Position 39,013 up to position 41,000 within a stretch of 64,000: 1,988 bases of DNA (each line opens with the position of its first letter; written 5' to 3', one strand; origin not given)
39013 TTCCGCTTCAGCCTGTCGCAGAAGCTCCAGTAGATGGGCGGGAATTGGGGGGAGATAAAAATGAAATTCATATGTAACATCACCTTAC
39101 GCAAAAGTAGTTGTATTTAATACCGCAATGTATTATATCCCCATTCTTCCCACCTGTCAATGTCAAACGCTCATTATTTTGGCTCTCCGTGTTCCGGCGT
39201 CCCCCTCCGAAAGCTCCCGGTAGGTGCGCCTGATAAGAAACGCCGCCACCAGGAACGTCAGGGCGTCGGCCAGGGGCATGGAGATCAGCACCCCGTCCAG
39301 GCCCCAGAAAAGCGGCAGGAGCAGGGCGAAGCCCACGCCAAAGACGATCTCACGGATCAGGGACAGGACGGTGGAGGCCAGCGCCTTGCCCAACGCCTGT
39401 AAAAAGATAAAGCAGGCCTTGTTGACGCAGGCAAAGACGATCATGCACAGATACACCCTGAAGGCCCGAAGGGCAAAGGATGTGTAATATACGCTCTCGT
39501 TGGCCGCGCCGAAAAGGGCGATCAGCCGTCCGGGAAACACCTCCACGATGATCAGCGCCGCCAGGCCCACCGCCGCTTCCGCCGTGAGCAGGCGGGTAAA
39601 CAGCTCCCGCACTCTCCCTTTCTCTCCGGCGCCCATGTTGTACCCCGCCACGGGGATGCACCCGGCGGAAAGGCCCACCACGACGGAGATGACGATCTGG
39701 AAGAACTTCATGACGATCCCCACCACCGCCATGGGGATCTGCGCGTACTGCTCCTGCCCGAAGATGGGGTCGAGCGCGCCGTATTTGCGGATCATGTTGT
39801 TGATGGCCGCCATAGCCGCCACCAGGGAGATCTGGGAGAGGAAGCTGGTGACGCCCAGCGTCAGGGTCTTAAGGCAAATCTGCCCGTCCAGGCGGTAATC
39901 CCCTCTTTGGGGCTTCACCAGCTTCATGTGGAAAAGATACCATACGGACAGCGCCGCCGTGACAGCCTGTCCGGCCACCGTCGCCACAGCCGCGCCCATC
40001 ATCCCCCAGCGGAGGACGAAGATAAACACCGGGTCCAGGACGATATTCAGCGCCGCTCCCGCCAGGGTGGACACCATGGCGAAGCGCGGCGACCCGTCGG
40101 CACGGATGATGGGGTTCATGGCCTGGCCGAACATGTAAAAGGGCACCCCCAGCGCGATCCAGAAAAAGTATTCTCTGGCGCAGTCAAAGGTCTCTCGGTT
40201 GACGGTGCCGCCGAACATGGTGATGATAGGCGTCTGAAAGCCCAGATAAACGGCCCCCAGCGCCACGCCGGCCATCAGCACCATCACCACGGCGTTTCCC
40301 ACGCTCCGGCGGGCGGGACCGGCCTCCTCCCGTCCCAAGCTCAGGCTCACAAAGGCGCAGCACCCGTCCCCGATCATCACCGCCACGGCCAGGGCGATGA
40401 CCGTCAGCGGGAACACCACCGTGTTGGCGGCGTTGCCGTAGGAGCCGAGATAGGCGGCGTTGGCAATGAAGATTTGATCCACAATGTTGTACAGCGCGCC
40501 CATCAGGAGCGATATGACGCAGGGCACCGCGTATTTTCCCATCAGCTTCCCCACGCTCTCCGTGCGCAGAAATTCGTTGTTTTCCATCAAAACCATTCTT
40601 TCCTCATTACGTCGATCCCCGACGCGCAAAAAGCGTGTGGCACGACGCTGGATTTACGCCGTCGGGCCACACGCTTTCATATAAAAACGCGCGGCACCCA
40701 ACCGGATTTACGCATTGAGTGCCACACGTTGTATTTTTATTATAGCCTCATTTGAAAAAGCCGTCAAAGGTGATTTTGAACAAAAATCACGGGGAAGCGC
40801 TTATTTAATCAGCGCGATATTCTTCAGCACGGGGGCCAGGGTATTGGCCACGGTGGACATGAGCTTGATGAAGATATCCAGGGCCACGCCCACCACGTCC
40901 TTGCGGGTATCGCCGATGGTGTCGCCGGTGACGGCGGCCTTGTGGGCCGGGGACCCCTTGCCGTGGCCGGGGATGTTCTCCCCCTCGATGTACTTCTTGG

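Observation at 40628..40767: Two tandem terminator-like hairpins with the same loop and covarying stems in the MATE efflux gene leader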

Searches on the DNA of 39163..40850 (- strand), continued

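Call 39: search_with_rna_model(model_id=R1, sources=[window, L001, L002, L003, L006, L007, L008, L009, L010, L011, L012, L013, L014, L015, L016, L017, L018, L019, L021, L022, L023, L024, L026, L027, L028, L029, L030, L031, L032, L033, L034, L035, L036, L037, L038, L039, L040, L041, L042, L043, L044, L045, L046, L047, L048, L049, L050, L051, L052, L053, L054, L055, L056, L057, L058, L059, L060, L061, L062, L063, L064, L065, L066, L067, L068, L069, L070, L071, L072, L073, L074, L075, L076, L077, L078, L079, L080, L081, L082, L084, L085, L086, L087, L089, L090, L091, L092, L093, L094, L095, L096, L097, L098, L099, L100, L101, L102, L104, L105, L106], max_evalue=1)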
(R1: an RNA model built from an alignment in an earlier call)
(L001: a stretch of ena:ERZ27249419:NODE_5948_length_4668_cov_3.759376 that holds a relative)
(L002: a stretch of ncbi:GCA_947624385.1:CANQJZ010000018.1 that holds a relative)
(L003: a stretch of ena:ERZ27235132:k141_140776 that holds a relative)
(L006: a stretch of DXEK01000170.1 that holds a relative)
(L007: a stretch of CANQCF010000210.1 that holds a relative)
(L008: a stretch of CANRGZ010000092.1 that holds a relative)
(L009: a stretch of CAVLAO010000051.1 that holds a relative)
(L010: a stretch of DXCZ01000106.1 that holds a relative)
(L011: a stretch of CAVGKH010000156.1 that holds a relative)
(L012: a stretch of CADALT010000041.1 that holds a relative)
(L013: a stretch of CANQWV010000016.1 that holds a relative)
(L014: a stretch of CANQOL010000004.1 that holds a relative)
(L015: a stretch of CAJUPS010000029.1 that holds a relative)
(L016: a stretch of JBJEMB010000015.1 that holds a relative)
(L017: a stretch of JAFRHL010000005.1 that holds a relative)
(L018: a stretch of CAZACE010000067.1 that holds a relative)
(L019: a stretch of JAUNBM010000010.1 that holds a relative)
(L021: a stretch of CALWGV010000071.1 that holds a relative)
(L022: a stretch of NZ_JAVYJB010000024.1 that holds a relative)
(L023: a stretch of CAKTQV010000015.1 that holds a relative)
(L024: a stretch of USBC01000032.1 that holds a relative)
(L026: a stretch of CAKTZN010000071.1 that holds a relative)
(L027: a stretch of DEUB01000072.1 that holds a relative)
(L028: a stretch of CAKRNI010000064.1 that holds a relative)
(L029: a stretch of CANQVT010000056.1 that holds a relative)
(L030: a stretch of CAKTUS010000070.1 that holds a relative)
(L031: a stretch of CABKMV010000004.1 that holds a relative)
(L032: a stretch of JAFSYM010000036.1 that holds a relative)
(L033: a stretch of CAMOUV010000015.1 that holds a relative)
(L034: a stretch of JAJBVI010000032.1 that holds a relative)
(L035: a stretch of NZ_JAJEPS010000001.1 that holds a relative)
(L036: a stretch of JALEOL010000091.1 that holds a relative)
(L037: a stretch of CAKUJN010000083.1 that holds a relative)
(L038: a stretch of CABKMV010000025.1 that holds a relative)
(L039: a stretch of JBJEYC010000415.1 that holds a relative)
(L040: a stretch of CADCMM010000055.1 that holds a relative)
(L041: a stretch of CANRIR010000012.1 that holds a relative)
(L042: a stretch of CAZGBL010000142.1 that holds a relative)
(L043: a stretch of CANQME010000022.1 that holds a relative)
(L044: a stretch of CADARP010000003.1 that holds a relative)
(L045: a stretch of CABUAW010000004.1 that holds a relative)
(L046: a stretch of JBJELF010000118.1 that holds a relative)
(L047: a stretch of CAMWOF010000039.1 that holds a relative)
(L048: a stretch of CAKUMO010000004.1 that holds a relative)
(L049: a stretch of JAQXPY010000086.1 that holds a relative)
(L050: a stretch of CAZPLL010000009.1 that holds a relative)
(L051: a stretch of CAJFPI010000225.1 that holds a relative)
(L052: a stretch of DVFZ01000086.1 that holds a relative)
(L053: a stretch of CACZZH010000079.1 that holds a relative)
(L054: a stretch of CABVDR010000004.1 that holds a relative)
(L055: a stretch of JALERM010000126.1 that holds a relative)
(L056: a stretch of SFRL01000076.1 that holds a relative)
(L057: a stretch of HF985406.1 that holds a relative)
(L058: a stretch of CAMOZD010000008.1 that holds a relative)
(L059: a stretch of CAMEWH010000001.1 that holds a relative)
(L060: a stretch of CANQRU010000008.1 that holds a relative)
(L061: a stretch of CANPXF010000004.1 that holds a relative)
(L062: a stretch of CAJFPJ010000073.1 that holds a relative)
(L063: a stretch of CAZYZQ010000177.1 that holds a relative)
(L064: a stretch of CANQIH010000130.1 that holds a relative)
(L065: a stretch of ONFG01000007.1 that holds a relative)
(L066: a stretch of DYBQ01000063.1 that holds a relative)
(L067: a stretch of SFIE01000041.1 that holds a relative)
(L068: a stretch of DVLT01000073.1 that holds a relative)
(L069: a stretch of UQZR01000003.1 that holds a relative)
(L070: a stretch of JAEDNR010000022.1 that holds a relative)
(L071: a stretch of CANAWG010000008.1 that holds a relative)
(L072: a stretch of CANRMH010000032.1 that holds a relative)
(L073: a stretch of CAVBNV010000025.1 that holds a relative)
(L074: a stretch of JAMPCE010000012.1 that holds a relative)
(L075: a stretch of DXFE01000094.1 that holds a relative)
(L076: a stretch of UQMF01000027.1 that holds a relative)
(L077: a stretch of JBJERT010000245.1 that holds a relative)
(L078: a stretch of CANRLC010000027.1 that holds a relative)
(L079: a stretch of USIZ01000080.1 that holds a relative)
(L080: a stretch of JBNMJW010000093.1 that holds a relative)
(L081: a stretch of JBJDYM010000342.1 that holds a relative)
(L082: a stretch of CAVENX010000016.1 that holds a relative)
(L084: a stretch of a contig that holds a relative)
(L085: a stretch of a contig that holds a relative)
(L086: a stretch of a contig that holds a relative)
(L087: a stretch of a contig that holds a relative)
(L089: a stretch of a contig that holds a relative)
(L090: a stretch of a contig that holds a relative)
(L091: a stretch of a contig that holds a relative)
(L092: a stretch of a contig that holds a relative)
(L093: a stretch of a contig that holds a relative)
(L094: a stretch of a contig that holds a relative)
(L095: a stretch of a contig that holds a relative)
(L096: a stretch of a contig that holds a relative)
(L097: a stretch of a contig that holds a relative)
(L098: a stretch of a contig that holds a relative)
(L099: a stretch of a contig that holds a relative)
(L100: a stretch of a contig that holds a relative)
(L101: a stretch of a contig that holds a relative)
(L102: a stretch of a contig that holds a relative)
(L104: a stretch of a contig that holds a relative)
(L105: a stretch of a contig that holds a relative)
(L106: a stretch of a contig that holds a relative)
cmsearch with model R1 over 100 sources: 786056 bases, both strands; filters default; matches with E-value up to 1: 233.
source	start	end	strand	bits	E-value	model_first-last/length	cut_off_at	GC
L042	5175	5223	+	69.7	3e-17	1-50/50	no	0.47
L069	345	398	-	68.6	6.5e-17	1-50/50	no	0.52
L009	66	119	-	67.2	1.7e-16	1-50/50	no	0.5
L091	4044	4097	+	66.8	2.2e-16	1-50/50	no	0.56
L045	4985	5034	+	66.8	2.3e-16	1-50/50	no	0.5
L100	6093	6142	-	66.6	2.5e-16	1-50/50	no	0.38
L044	2371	2421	-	66.5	2.8e-16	1-50/50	no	0.43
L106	6516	6565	-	66.2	3.3e-16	1-50/50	no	0.56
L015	3810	3859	-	66.1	3.5e-16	1-50/50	no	0.52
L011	817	870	+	66.1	3.7e-16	1-50/50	no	0.56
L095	6698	6746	+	66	3.9e-16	1-50/50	no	0.51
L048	7742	7795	+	66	4e-16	1-50/50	no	0.54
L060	1258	1310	+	65.9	4.2e-16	1-50/50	no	0.45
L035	2342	2395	+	65.6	5e-16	1-50/50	no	0.46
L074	6871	6920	-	65.5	5.4e-16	1-50/50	no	0.42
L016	6283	6334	-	65.2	6.6e-16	1-50/50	no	0.5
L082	6213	6266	+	65.2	6.9e-16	1-50/50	no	0.52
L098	5812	5863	+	65.1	7e-16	1-50/50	no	0.4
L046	6863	6911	-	65.1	7.4e-16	1-50/50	no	0.41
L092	5376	5425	+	64.9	8.3e-16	1-50/50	no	0.52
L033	2537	2587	-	64.9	8.5e-16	1-50/50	no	0.47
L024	5425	5478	+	64.4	1.1e-15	1-50/50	no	0.54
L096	2612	2665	-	64.4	1.1e-15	1-50/50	no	0.54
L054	3226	3277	-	64.4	1.2e-15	1-50/50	no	0.44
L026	2576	2630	-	63.9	1.6e-15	1-50/50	no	0.51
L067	5279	5332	-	63.8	1.7e-15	1-50/50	no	0.54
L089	4943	4994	+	63.6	2.1e-15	1-50/50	no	0.46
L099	3879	3932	-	63.5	2.2e-15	1-50/50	no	0.56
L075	6879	6931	+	63.4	2.3e-15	1-50/50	no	0.47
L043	4300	4352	+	63.3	2.4e-15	1-50/50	no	0.47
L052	2601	2651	+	63.1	2.8e-15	1-50/50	no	0.49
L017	3863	3917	+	63.1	2.8e-15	1-50/50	no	0.47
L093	7199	7249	+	63.1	2.8e-15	1-50/50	no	0.45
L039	4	54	-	63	3.2e-15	1-50/50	no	0.47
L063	792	840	-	62.9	3.3e-15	1-50/50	no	0.47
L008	3106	3156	-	62.8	3.6e-15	1-50/50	no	0.45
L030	6456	6509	+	62.5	4.3e-15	1-50/50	no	0.52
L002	1634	1683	+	62.4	4.5e-15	1-50/50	no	0.54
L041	1513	1566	-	62.3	4.9e-15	1-50/50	no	0.5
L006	739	789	-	62.3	5e-15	1-50/50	no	0.45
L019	287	334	+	62.2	5.4e-15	1-50/50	no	0.52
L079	5250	5303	-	61.9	6.5e-15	1-50/50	no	0.56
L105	7274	7324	-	61.8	7.2e-15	1-50/50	no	0.47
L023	5263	5316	-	61.7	7.3e-15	1-50/50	no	0.54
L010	140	190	+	61.7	7.5e-15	1-50/50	no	0.41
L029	1518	1568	-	61.1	1.1e-14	1-50/50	no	0.51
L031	1366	1415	+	61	1.2e-14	1-50/50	no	0.54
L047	1633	1680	-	61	1.2e-14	1-50/50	no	0.38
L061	5529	5578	-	61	1.2e-14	1-50/50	no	0.4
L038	7721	7770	-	60.9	1.4e-14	1-50/50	no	0.52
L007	3175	3229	+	60.6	1.6e-14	1-50/50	no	0.45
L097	1037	1090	+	60.5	1.7e-14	1-50/50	no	0.56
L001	1745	1795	+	60.4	1.8e-14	1-50/50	no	0.53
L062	4930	4981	+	60.4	1.9e-14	1-50/50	no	0.4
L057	6354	6407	-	60.2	2.1e-14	1-50/50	no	0.56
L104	6203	6254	-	60.2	2.2e-14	1-50/50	no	0.52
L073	328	381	-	60.1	2.3e-14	1-50/50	no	0.54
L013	3116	3166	+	59.9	2.6e-14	1-50/50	no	0.49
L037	1198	1251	-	59.8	2.8e-14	1-50/50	no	0.52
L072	4664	4714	-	59.6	3.2e-14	1-50/50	no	0.51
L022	287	340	+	58.9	5.1e-14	1-50/50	no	0.46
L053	2349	2400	-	58.9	5.2e-14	1-50/50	no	0.5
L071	7867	7916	+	58.8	5.6e-14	1-50/50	no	0.54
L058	7038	7091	+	58.2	8.6e-14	1-50/50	no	0.44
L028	2386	2439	-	58.1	9.2e-14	1-50/50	no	0.46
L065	3838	3887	+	58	9.8e-14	1-50/50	no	0.44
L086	5235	5283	+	57.9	1e-13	1-50/50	no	0.43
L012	176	227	+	57.9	1.1e-13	1-50/50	no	0.4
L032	3676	3724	+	57.6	1.3e-13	1-50/50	no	0.41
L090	5518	5568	-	56.9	2e-13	1-50/50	no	0.51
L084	6514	6563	-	56.8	2.2e-13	1-50/50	no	0.46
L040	1636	1685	+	55.8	4.4e-13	1-50/50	no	0.42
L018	2920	2973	+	55.8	4.4e-13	1-50/50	no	0.59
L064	4043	4093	+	55.6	5.1e-13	1-50/50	no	0.55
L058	7189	7237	+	55.5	5.6e-13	1-50/50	no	0.47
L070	563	618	+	55.3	6.1e-13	1-50/50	no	0.43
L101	7337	7387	+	55.2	6.5e-13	1-50/50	no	0.49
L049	3181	3233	+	55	7.5e-13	1-50/50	no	0.45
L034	6564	6612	-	54.9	8.2e-13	1-50/50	no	0.37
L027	3891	3940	+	54.9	8.5e-13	1-50/50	no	0.44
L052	2970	3017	+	54.8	8.7e-13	1-50/50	no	0.54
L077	139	191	-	54.7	9.3e-13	1-50/50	no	0.6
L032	4350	4401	+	54.3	1.2e-12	1-50/50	no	0.4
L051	5051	5102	+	53.1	2.8e-12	1-50/50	no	0.52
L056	2814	2865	-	53.1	2.8e-12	1-50/50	no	0.56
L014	799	851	+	53.1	2.9e-12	1-50/50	no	0.6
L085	1722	1770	+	52.7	3.7e-12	1-50/50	no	0.39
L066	1755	1802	+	52.4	4.6e-12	1-50/50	no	0.54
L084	6424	6475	-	52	6.2e-12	1-50/50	no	0.62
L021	2134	2181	-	51.5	8.8e-12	1-50/50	no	0.58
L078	3719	3768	+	51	1.2e-11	1-50/50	no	0.56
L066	2092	2140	+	50.9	1.3e-11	1-50/50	no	0.47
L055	2629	2680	-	50.8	1.4e-11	1-50/50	no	0.48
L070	884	934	+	50.1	2.2e-11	1-50/50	no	0.51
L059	4509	4560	-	49.7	3.1e-11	1-50/50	no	0.52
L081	2785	2836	-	49.1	4.3e-11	1-50/50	no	0.52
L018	2600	2649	+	49.1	4.6e-11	1-50/50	no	0.42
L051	4861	4913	+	49.1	4.6e-11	1-50/50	no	0.51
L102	7813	7865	-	48.8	5.5e-11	1-50/50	no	0.49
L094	6860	6910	+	48.5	6.9e-11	1-50/50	no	0.49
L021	2474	2526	-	47.6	1.3e-10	1-50/50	no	0.4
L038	7625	7678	-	47.4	1.4e-10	1-50/50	no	0.52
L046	6800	6855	-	46.9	2.1e-10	1-50/50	no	0.52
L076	6046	6100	+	46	3.7e-10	1-50/50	no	0.44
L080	3593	3647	-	45.5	5.4e-10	1-50/50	no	0.36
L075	7211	7259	+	45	7.5e-10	1-50/50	no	0.57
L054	3174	3220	-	43.7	1.8e-09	1-50/50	no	0.49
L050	2189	2239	-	43.2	2.6e-09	1-50/50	no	0.47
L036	3484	3535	+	42.3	4.8e-09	1-50/50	no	0.42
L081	3102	3157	-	42.1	5.5e-09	1-50/50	no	0.46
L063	446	498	-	42.1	5.7e-09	1-50/50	no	0.55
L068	35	86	+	41.1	1.1e-08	1-50/50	no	0.54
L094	6782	6835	+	40.4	1.9e-08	1-50/50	no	0.41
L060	1362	1410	+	40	2.5e-08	1-50/50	no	0.55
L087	134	187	-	39.3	4e-08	1-50/50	no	0.56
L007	3244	3292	+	39.2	4.2e-08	1-50/50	no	0.53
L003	2931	2980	+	39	4.8e-08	1-50/50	no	0.6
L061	5399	5451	-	36.2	3.4e-07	1-50/50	no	0.47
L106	6439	6487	-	34.8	8.5e-07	1-50/50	no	0.45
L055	2824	2877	-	34.3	1.2e-06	1-50/50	no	0.43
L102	7738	7788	-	34.2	1.3e-06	1-50/50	no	0.47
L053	2353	2404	+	34.1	1.4e-06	1-50/50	no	0.48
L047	1533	1585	-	32.4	4.4e-06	1-50/50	no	0.47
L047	1637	1684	+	32.2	5.4e-06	1-50/50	no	0.38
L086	5231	5279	-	31.7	7.5e-06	1-50/50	no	0.43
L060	1254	1306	-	31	1.2e-05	1-50/50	no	0.47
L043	4296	4348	-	30.5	1.7e-05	1-50/50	no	0.49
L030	6452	6505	-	30.3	2e-05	1-50/50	no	0.54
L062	4926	4977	-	29.7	2.9e-05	1-50/50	no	0.42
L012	705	752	+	29.7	3e-05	1-50/50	no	0.54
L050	2086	2140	-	28.4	7.3e-05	1-50/50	no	0.49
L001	1802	1849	-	28.4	7.4e-05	1-50/50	no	0.75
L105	6965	6995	-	28.2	8.2e-05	1-50/50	no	0.58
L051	5047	5098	-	28.2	8.4e-05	1-50/50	no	0.5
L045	4981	5030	-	28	9.5e-05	1-50/50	no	0.5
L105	6969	6999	+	27.6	0.00013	1-50/50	no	0.58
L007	3171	3225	-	27.5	0.00014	1-50/50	no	0.47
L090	5522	5572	+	27.2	0.00016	1-50/50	no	0.53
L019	371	422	+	27.1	0.00018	1-50/50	no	0.46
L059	4837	4892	-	26.5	0.00026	1-50/50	no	0.48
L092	5372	5421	-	26.4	0.00028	1-50/50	no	0.5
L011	919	972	+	25.4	0.00058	1-50/50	no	0.46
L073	225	281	-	25.1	0.00069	1-50/50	no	0.44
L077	526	579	-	24.9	0.00083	1-50/50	no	0.52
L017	3859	3913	-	24.8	0.00084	1-50/50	no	0.47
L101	7333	7383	-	24.8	0.00088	1-50/50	no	0.49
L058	7034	7087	-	24.1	0.0014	1-50/50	no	0.48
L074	5398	5428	-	23.7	0.0018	1-50/50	no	0.58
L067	5177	5230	-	23.7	0.0018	1-50/50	no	0.44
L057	6255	6308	-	23.7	0.0019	1-50/50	no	0.52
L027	3968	4019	+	23.6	0.002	1-50/50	no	0.54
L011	813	866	-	23.4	0.0022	1-50/50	no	0.56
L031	2419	2468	+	23.2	0.0026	1-50/50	no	0.66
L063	796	844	+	23.1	0.0027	1-50/50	no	0.47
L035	2338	2391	-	23.1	0.0029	1-50/50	no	0.5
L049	3177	3229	-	22.4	0.0044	1-50/50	no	0.45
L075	7207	7255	-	22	0.0059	1-50/50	no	0.59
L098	5808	5859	-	21.9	0.0062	1-50/50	no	0.4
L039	8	58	+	21.7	0.0075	1-50/50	no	0.49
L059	4513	4564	+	21.5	0.0085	1-50/50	no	0.52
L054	3230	3281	+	21.3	0.0098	1-50/50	no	0.44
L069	349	402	+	21.2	0.01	1-50/50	no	0.56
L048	7824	7877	+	21.2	0.01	1-50/50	no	0.46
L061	5533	5582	+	21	0.012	1-50/50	no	0.4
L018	2916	2969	-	20.8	0.013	1-50/50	no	0.61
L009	1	39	-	20.8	0.014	1-36/50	3'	0.44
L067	5283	5336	+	20.7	0.014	1-50/50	no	0.56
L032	3672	3720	-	20.6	0.016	1-50/50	no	0.45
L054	3178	3224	+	20.5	0.017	1-50/50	no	0.49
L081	2789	2840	+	20.1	0.022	1-50/50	no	0.54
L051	4857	4909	-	19.9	0.025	1-50/50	no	0.53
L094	6856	6906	-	19.7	0.029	1-50/50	no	0.51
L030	6559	6614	+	19.6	0.031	1-50/50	no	0.41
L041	1517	1570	+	19.5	0.035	1-50/50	no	0.52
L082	6209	6262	-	19.4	0.035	1-50/50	no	0.52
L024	5421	5474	-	19.3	0.038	1-50/50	no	0.56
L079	5254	5307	+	18.9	0.049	1-50/50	no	0.57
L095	6694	6742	-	18.8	0.053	1-50/50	no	0.55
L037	1116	1171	-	18.8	0.053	1-50/50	no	0.45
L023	5267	5320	+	18.8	0.055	1-50/50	no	0.56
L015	3732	3783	-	18.7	0.057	1-50/50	no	0.63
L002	1630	1679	-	18.7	0.059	1-50/50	no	0.54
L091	122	165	-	18.6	0.061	1-50/50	no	0.52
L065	3834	3883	-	18.6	0.063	1-50/50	no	0.44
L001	1741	1791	-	18.5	0.065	1-50/50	no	0.55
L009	70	123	+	18.4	0.07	1-50/50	no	0.5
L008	3110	3160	+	18.2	0.081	1-50/50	no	0.49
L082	6296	6351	+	18.1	0.087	1-50/50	no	0.46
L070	880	930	-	18.1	0.089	1-50/50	no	0.53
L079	5146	5202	-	18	0.091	1-50/50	no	0.47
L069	243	297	-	17.6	0.12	1-50/50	no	0.4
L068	1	17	+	17.5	0.13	34-50/50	5'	0.41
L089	4939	4990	-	17.4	0.14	1-50/50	no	0.46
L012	172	223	-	17.3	0.15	1-50/50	no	0.4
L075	6875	6927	-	17.3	0.15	1-50/50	no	0.49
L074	6875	6924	+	17.3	0.15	1-50/50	no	0.42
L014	795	847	-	17.1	0.18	1-50/50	no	0.62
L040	1632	1681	-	17.1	0.18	1-50/50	no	0.44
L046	6867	6915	+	17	0.18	1-50/50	no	0.41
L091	126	169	+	16.9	0.21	1-50/50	no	0.52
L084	6428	6479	+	16.8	0.21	1-50/50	no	0.62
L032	4346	4397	-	16.8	0.22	1-50/50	no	0.4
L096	2528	2584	-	16.7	0.23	1-50/50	no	0.42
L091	4040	4093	-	16.7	0.23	1-50/50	no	0.59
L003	2927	2976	-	16.7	0.23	1-50/50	no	0.6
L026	2580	2634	+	16.6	0.25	1-50/50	no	0.53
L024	5506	5562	+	16.5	0.26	1-50/50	no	0.44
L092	3481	3529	+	16.5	0.27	1-50/50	no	0.47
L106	6520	6569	+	16.4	0.28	1-50/50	no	0.54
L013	3112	3162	-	16.4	0.28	1-50/50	no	0.51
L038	7629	7682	+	16.4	0.29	1-50/50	no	0.56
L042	5171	5219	-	16.4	0.29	1-50/50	no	0.47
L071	7863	7912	-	16.4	0.29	1-50/50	no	0.54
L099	3883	3936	+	16.3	0.3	1-50/50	no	0.57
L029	1522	1572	+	16.3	0.3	1-50/50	no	0.53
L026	7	31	+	16.3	0.31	1-50/50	no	0.52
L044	2375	2425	+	16.2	0.33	1-50/50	no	0.47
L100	6097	6146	+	15.9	0.41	1-50/50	no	0.4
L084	6518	6567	+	15.7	0.45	1-50/50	no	0.48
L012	701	748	-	15.7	0.45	1-50/50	no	0.54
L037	1202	1255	+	15.4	0.57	1-50/50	no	0.56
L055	2633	2684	+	15.4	0.58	1-50/50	no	0.48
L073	7185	7222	+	15.4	0.59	1-50/50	no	0.5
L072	4668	4718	+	15.2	0.64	1-50/50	no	0.55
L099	3612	3665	-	15.1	0.68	1-50/50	no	0.43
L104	6207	6258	+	15.1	0.71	1-50/50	no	0.56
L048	7738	7791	-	15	0.74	1-50/50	no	0.56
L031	1362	1411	-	14.9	0.82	1-50/50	no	0.56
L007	3240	3288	-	14.8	0.87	1-50/50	no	0.55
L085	1718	1766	-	14.6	0.97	1-50/50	no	0.41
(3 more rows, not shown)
